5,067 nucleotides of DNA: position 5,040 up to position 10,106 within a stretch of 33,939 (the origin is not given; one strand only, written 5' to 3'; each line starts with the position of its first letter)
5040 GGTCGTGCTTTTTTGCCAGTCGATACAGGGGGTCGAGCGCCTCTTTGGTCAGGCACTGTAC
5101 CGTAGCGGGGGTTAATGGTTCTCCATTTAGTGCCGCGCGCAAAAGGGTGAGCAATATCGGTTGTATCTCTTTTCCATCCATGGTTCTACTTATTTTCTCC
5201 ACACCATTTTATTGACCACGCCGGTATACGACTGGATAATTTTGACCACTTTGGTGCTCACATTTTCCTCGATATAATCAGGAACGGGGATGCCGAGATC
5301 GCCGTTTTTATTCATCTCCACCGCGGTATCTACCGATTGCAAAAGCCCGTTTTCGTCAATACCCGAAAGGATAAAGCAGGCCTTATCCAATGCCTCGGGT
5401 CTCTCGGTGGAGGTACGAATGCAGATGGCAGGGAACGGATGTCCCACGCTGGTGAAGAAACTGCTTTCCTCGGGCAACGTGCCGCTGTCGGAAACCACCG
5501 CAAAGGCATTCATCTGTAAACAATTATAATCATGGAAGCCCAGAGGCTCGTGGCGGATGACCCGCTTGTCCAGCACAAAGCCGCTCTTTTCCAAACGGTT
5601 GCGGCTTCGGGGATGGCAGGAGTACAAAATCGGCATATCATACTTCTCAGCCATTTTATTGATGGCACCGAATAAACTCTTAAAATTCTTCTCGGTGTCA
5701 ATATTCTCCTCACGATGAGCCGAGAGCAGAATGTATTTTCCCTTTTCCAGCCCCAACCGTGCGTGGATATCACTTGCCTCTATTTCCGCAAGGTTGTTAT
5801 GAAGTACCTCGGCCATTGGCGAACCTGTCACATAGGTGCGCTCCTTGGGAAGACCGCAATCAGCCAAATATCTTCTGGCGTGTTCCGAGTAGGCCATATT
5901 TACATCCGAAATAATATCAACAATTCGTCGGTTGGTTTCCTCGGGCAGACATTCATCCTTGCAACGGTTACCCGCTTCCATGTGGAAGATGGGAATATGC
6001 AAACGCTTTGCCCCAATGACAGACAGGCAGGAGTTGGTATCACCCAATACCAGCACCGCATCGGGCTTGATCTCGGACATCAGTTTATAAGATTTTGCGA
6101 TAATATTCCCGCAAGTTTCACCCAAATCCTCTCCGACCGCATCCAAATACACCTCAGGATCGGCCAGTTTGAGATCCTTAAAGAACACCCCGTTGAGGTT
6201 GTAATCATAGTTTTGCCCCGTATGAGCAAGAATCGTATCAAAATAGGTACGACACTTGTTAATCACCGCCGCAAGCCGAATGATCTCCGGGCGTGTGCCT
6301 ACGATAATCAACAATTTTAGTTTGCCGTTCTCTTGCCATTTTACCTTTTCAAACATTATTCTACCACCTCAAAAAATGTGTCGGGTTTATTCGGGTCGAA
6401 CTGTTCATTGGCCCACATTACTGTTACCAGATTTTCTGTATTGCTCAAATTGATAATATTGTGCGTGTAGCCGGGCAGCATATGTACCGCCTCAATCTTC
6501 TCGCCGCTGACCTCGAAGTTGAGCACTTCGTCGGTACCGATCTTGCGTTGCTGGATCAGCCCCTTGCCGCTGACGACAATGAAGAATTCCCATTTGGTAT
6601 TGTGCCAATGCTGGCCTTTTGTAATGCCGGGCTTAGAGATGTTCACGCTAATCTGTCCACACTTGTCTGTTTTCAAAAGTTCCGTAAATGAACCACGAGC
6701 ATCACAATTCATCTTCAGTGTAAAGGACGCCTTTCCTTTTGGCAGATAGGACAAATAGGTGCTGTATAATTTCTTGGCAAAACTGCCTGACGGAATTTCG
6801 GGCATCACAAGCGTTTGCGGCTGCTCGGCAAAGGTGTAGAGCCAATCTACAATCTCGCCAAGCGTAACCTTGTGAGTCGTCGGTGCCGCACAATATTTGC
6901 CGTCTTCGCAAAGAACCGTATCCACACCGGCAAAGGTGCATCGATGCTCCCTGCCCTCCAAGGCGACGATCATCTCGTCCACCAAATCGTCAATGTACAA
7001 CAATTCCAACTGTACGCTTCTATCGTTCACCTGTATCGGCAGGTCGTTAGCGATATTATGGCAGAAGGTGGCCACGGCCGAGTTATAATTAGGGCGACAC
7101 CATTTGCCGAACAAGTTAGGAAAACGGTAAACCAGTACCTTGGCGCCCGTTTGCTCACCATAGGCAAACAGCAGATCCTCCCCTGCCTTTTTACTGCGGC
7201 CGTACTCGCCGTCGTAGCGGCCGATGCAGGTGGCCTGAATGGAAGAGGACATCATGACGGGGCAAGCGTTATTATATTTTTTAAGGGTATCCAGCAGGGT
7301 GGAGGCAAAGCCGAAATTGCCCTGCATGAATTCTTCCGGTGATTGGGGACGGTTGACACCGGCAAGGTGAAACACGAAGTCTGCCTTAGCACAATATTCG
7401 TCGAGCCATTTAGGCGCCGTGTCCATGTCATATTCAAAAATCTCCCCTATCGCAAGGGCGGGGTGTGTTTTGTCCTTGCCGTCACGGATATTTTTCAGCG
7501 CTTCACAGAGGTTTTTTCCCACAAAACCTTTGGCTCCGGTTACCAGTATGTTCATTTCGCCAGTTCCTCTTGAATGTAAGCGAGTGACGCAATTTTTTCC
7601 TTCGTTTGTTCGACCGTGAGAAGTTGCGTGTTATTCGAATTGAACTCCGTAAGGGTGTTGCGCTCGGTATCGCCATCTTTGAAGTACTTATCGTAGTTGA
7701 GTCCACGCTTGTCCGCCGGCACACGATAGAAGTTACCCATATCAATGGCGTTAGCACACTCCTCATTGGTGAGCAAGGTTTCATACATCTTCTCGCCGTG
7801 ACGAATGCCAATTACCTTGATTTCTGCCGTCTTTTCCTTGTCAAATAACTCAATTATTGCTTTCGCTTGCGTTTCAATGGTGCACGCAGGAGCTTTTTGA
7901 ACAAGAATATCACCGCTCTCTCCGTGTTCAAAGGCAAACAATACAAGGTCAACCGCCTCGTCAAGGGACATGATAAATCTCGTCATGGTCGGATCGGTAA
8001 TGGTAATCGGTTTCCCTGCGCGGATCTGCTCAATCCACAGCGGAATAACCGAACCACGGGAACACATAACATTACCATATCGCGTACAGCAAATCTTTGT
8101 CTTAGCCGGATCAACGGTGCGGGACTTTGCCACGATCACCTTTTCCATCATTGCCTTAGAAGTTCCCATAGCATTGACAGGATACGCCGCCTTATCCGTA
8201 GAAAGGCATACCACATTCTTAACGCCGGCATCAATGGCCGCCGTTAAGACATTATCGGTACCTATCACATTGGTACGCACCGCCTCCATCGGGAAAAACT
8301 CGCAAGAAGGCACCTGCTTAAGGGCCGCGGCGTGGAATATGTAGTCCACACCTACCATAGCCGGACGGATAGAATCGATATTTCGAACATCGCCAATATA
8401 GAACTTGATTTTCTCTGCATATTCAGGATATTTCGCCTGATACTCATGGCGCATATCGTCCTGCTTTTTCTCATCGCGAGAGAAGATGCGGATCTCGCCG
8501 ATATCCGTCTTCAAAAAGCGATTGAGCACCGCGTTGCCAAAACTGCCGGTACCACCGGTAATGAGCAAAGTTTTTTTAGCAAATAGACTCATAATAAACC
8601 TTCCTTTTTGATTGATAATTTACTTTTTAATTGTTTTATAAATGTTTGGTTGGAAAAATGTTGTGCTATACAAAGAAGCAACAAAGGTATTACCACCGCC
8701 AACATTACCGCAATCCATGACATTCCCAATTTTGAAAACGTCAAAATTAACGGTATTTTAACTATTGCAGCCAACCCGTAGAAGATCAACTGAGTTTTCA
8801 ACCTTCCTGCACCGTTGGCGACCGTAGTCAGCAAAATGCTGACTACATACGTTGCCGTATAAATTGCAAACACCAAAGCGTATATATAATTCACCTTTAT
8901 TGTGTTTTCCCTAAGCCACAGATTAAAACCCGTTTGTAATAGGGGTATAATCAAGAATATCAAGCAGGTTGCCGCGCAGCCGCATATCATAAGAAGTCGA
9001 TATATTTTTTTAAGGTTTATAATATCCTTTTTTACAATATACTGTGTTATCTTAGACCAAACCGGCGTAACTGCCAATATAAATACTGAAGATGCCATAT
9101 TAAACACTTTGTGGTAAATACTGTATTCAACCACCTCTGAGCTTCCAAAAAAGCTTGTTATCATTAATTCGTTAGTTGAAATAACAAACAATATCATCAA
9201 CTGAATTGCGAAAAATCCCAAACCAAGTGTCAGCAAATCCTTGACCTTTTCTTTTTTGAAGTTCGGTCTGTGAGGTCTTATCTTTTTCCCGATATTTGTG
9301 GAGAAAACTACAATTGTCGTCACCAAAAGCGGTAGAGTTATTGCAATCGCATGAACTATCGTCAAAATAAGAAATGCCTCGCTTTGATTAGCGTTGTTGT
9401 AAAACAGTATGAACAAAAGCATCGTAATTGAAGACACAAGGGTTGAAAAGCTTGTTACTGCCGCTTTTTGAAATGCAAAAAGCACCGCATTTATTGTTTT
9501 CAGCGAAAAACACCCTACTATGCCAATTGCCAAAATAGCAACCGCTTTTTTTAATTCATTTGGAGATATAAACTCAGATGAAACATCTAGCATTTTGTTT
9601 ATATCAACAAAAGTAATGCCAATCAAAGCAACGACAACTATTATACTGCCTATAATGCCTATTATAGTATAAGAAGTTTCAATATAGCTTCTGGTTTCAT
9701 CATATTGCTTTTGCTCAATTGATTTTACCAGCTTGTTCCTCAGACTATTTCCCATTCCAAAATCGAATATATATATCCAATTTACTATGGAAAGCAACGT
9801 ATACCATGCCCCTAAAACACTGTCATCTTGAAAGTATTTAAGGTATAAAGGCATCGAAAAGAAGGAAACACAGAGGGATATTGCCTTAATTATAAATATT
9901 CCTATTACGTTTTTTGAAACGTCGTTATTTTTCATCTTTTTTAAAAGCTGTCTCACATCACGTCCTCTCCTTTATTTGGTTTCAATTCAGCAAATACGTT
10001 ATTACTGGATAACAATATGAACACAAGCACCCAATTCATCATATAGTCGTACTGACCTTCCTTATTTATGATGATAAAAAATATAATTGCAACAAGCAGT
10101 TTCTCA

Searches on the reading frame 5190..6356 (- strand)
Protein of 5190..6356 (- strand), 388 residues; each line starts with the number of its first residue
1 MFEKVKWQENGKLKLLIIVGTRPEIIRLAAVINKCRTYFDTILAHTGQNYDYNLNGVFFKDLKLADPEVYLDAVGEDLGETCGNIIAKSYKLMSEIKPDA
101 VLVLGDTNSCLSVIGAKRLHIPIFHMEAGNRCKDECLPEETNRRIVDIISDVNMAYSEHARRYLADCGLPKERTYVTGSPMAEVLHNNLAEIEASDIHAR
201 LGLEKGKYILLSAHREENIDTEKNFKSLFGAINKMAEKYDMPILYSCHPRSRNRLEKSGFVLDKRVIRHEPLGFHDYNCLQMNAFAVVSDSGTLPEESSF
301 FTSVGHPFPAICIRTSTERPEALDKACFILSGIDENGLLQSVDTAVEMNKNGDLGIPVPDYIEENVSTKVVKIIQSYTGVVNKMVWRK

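Call 48: search_protein_families(library=pfam, proteins=[window:5190-6356:-], max_evalue=0.0001)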
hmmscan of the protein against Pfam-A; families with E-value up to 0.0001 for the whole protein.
window:5190-6356:- (388 aa): 2 families
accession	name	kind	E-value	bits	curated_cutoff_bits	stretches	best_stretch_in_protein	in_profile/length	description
PF02350.25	Epimerase_2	-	9e-75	252.1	30.6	1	36-374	6-346/347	UDP-N-acetylglucosamine 2-epimerase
PF04464.20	Glyphos_transf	-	2.6e-05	23.8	22.1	1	151-263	136-254/367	CDP-Glycerol:Poly(glycerophosphate) glycerophosphotransferase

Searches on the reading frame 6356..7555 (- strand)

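Call 47: search_protein_families(library=pfam, proteins=[window:6356-7555:-], max_evalue=0.001)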
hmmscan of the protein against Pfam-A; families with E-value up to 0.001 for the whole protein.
window:6356-7555:- (399 aa): 5 families
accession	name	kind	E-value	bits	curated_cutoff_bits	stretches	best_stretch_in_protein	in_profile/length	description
PF14667.12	Polysacc_synt_C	-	3.7e-46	156.3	28.7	1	284-394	2-111/111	Polysaccharide biosynthesis C-terminal domain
PF01370.27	Epimerase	-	1.3e-21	77.5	20.9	1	3-201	1-227/240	NAD dependent epimerase/dehydratase family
PF07993.18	NAD_binding_4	-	1e-05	25.3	20.1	0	101-150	160-209/258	Male sterility protein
PF04321.23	RmlD_sub_bind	-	0.00014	21.5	27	0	116-177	123-176/287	RmlD substrate binding domain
PF07883.17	Cupin_2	-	0.00073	19.6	27.2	0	308-373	6-62/70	Cupin domain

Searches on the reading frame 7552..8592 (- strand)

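Call 47: search_protein_families(library=pfam, proteins=[window:7552-8592:-], max_evalue=0.001)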
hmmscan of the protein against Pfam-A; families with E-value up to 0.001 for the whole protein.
window:7552-8592:- (346 aa): 10 families
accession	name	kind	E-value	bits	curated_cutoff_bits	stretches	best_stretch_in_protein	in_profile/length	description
PF02719.21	Polysacc_synt_2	-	5.3e-108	361.1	20.2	1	9-291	1-291/293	Polysaccharide biosynthesis protein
PF01370.27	Epimerase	-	1.6e-24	87.1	20.9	1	10-228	2-235/240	NAD dependent epimerase/dehydratase family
PF08485.16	Polysacc_syn_2C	-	4.2e-20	71.6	25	1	294-341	1-48/48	Polysaccharide biosynthesis protein C-terminal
PF01073.25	3Beta_HSD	-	2.6e-16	59.9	22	1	10-138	1-122/280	3-beta hydroxysteroid dehydrogenase/isomerase family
PF16363.11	GDP_Man_Dehyd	-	8.1e-15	55.5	27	1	10-243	1-259/332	GDP-mannose 4,6 dehydratase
PF13460.12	NAD_binding_10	-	2.1e-10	41.2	27.2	1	13-158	1-126/184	NAD(P)H-binding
PF07993.18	NAD_binding_4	-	1.4e-08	34.6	20.1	1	11-148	1-152/258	Male sterility protein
PF05368.20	NmrA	-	1e-07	32.3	27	1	6-265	2-218/298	NmrA-like family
PF04321.23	RmlD_sub_bind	-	2.9e-06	27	27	1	8-134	2-103/287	RmlD substrate binding domain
PF08659.16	KR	-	0.00034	21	22.6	1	8-80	2-73/180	KR domain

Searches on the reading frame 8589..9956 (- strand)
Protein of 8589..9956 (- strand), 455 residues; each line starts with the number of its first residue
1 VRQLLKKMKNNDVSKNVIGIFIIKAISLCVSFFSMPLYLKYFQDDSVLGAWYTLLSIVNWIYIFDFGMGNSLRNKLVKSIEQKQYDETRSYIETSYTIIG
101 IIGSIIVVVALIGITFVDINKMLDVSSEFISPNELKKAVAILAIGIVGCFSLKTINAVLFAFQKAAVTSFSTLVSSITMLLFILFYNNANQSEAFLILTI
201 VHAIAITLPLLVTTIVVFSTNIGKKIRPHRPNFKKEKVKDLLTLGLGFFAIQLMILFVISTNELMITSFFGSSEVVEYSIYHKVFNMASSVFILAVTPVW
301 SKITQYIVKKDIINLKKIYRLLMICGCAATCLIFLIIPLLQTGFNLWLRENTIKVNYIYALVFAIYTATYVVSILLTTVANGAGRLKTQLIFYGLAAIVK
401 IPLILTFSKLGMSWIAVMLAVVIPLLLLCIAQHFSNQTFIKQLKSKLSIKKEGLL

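Call 47: search_protein_families(library=pfam, proteins=[window:8589-9956:-], max_evalue=0.001)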
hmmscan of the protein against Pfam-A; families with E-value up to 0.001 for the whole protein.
window:8589-9956:- (455 aa): 1 family
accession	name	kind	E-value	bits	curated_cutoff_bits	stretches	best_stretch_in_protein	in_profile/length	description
PF01943.22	Polysacc_synt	-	2.4e-05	24.3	28.2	1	48-301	35-271/274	Polysaccharide biosynthesis protein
